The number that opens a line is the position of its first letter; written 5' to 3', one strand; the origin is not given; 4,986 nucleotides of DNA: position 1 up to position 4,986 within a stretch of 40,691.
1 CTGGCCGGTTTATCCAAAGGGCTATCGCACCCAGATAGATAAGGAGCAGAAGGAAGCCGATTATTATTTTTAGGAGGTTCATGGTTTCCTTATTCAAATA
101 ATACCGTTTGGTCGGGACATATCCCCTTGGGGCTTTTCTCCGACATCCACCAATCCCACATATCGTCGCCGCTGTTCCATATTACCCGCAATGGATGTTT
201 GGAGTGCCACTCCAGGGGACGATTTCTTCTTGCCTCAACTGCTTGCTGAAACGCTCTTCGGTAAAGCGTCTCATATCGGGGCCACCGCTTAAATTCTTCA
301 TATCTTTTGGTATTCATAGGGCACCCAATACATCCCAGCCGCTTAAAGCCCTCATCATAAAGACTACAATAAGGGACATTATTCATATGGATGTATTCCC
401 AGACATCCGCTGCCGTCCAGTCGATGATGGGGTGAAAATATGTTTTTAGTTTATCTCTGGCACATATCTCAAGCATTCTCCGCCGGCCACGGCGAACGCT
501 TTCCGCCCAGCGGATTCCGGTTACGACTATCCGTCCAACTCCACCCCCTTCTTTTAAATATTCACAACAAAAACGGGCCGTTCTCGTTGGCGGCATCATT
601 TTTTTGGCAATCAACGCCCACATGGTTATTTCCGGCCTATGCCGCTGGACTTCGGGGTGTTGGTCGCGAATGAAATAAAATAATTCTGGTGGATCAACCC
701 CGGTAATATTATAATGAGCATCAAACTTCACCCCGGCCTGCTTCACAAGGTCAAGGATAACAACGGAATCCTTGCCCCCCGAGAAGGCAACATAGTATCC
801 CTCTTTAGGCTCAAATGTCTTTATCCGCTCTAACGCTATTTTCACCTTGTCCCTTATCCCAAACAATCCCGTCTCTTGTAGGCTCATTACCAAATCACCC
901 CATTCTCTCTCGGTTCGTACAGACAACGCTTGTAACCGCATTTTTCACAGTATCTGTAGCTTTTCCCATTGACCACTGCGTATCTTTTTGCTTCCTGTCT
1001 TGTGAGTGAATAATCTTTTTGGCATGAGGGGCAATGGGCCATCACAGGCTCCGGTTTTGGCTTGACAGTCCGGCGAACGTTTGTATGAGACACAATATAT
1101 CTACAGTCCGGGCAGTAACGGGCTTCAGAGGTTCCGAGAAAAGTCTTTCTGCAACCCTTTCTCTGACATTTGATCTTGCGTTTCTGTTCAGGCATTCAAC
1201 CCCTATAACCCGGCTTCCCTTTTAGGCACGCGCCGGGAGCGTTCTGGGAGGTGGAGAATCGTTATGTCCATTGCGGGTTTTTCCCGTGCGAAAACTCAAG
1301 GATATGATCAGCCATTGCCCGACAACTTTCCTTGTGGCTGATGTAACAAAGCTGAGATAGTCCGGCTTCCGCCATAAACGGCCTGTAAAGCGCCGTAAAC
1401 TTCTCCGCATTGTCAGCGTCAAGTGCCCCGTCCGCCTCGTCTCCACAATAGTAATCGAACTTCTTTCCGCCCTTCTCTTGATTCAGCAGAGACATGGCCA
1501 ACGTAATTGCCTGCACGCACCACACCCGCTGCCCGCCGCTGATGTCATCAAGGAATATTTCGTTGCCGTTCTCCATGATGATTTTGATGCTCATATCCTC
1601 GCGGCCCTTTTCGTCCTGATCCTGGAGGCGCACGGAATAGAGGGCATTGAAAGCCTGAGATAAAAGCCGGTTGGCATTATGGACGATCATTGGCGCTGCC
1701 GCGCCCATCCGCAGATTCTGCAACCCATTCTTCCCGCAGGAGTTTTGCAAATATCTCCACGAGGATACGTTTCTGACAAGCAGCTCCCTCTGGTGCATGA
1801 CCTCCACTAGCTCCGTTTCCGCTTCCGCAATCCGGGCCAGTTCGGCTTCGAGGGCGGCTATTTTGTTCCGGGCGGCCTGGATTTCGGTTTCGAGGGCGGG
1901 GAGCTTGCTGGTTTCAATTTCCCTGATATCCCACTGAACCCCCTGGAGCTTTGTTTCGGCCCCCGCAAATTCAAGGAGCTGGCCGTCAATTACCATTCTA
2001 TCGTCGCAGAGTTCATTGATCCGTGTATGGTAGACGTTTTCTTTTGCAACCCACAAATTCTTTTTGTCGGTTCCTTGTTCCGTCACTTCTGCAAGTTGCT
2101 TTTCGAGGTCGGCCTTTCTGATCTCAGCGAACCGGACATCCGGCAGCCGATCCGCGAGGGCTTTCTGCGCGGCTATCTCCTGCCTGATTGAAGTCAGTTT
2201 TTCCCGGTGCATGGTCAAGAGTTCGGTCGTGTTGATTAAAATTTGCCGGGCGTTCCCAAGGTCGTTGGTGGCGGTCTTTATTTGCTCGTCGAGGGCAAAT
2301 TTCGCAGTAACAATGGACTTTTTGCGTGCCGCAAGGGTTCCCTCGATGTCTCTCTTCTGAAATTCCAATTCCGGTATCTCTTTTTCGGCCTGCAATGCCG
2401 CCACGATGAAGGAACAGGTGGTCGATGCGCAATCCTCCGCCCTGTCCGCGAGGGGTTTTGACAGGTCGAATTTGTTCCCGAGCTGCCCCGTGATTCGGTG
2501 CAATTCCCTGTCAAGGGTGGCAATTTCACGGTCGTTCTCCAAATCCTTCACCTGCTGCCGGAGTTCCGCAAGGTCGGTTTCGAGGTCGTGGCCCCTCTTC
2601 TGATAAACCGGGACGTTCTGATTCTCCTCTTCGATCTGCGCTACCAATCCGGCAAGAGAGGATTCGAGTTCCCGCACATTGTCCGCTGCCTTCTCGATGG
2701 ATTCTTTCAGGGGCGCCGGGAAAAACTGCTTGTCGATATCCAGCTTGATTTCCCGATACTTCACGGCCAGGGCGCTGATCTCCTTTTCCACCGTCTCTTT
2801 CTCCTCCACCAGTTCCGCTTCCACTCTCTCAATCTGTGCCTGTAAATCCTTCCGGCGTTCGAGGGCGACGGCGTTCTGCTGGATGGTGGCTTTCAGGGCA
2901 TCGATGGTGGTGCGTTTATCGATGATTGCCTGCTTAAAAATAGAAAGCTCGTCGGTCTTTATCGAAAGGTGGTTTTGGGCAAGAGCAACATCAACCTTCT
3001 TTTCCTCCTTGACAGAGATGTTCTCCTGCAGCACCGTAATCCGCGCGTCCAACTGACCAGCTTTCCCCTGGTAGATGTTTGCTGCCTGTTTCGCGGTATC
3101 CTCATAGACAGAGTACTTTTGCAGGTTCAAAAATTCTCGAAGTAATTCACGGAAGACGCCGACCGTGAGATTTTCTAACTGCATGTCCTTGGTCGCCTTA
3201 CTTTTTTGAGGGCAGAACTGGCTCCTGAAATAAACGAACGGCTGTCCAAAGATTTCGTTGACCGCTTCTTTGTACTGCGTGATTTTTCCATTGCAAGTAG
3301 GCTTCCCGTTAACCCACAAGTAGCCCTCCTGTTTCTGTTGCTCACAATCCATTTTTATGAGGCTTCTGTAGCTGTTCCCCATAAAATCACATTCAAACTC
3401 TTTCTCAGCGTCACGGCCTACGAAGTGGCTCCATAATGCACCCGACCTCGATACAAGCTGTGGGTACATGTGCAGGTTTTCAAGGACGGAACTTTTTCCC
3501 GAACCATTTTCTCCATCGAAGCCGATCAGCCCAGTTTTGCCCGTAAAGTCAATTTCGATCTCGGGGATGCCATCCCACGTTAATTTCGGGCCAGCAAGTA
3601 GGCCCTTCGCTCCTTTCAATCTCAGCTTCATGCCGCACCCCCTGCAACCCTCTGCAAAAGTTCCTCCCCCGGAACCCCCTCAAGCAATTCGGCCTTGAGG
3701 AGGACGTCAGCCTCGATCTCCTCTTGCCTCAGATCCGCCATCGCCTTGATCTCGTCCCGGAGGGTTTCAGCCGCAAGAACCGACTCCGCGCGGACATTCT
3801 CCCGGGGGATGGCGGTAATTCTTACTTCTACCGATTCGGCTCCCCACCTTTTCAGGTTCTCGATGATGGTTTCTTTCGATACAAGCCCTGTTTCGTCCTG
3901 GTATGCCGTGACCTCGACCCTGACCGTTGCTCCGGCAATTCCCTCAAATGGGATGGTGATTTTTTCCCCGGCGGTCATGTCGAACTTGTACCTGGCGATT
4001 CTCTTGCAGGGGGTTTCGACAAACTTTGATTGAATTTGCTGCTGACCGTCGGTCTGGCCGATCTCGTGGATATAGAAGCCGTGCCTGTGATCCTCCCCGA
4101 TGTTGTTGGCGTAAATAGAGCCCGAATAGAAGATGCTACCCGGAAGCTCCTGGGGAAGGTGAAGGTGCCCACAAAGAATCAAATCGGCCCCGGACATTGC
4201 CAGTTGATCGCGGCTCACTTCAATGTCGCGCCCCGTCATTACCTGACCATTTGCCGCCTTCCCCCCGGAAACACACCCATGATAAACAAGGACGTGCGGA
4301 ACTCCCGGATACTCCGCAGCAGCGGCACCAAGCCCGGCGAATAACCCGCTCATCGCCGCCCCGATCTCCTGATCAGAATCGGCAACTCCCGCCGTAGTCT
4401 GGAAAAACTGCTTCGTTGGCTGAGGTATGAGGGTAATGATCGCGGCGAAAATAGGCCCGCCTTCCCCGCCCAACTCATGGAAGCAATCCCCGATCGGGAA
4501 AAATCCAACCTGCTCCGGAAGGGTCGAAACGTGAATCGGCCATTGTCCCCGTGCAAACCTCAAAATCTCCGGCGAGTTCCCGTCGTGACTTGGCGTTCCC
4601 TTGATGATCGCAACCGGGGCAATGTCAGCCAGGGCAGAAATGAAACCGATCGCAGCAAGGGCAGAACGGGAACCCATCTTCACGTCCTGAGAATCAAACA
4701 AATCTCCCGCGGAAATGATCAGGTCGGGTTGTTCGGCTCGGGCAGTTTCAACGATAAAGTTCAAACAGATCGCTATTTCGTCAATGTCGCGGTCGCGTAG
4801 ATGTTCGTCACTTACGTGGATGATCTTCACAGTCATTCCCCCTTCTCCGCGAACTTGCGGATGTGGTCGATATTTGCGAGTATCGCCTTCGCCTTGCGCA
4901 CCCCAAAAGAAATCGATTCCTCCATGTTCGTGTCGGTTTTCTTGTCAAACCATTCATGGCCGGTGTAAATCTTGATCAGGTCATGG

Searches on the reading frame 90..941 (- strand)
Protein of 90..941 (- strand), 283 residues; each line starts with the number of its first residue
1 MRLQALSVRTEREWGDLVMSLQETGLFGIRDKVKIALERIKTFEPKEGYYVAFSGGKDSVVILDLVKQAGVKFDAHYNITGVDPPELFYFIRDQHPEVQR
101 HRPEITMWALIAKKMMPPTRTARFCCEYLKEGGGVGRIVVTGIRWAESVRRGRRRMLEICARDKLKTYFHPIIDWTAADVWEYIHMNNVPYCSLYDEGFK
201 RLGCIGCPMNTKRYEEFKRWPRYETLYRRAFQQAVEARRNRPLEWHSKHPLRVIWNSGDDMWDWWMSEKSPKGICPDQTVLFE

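Call 69: search_protein_families(library=phrogs, proteins=[window:90-941:-], max_evalue=0.001)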
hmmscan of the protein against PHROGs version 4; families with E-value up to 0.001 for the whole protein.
window:90-941:- (283 aa): 2 families
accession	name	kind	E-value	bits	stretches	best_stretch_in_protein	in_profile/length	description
phrog_424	-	moron, auxiliary metabolic gene and host takeover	2e-44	153.3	1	35-241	149-368/460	phosphoadenosine phosphosulfate reductase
phrog_2302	-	moron, auxiliary metabolic gene and host takeover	1.5e-22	81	2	136-196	161-225/381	phosphoadenosine phosphosulfate reductase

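Call 107: search_protein_families(library=pfam, alignment_id=A8, max_evalue=0.001)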
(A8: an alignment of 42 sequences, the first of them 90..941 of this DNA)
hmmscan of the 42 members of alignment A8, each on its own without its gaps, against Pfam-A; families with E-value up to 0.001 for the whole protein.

A. member 1, window:90-941:- (283 aa): 1 family
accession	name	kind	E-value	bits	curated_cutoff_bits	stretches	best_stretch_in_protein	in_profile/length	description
PF01507.26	PAPS_reduct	-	1e-25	91.2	22.5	1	50-208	3-173/175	Phosphoadenosine phosphosulfate reductase domain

B. families by the number of members that match (of 42 scanned): 15 families
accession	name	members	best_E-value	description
PF13508.13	Acetyltransf_7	2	1.8e-11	Acetyltransferase (GNAT) domain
PF00583.31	Acetyltransf_1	2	1.6e-09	Acetyltransferase (GNAT) family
PF12236.14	Head-tail_con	1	2.3e-109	Bacteriophage head to tail connecting protein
PF20911.3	GP7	1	1.6e-73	Major capsid protein GP7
PF01507.26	PAPS_reduct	1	1e-25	Phosphoadenosine phosphosulfate reductase domain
PF07087.16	DUF1353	1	3e-15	Protein of unknown function (DUF1353)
PF07486.17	Hydrolase_2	1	6.8e-15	Cell Wall Hydrolase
PF18760.7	ART-PolyVal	1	2.8e-10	ADP-Ribosyltransferase in polyvalent proteins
PF21190.3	Bbp16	1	7.5e-08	Bbp16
PF02463.25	SMC_N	1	1.5e-07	RecF/RecN/SMC N terminal domain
PF02839.19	CBM_5_12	1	1.5e-07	Carbohydrate-binding module family 5/12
PF00149.33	Metallophos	1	2.5e-06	Calcineurin-like phosphoesterase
PF12850.12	Metallophos_2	1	5.6e-05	Calcineurin-like phosphoesterase superfamily domain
PF13420.13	Acetyltransf_4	1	0.00035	Acetyltransferase (GNAT) domain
PF13673.13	Acetyltransf_10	1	0.00089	Acetyltransferase (GNAT) domain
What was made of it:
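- Checked: No integrase or repressor Pfam hit was found in 42 other window ORFs (call 107).
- The window phage has no integrase or repressor (call 107).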

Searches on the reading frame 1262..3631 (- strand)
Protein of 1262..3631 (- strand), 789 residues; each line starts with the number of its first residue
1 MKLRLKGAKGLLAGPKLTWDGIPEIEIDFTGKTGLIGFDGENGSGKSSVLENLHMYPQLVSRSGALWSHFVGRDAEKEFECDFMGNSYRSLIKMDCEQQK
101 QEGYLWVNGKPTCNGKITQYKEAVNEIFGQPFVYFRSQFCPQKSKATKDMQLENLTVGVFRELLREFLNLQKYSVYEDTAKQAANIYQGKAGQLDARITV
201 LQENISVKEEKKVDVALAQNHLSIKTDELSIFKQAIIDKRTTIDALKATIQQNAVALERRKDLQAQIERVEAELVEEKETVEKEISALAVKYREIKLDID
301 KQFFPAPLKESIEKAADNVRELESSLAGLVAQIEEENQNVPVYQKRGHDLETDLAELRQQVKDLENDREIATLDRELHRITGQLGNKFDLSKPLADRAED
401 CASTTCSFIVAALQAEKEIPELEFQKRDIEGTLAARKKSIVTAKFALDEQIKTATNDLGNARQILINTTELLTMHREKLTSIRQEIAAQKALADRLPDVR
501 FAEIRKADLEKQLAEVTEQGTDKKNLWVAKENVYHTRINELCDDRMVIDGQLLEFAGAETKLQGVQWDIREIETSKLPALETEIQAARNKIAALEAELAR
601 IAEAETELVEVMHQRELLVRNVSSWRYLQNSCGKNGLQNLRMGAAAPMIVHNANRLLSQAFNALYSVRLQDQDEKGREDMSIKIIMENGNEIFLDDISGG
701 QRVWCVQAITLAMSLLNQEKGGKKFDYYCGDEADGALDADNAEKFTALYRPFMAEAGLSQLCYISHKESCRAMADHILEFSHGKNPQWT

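Call 69: search_protein_families(library=phrogs, proteins=[window:1262-3631:-], max_evalue=0.001)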
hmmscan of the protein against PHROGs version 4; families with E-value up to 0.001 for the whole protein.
window:1262-3631:- (789 aa): 1 family
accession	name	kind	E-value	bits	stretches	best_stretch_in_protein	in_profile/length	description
phrog_77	-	DNA, RNA and nucleotide metabolism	3.3e-27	96.4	1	21-776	308-939/967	SbcC-like subunit of palindrome specific endonuclease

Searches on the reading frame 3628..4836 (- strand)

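Call 69: search_protein_families(library=phrogs, proteins=[window:3628-4836:-], max_evalue=0.001)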
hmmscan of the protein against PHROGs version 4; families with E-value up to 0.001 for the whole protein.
window:3628-4836:- (402 aa): 3 families
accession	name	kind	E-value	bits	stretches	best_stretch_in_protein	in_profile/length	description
phrog_100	-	DNA, RNA and nucleotide metabolism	3.8e-18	66.3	2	178-341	173-321/989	SbcD-like subunit of palindrome specific endonuclease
phrog_1649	-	other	3.4e-05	23.7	0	173-259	194-282/308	metallo-phosphoesterase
phrog_35725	-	other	0.00011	20.9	0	183-263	183-278/1376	metallo-phosphoesterase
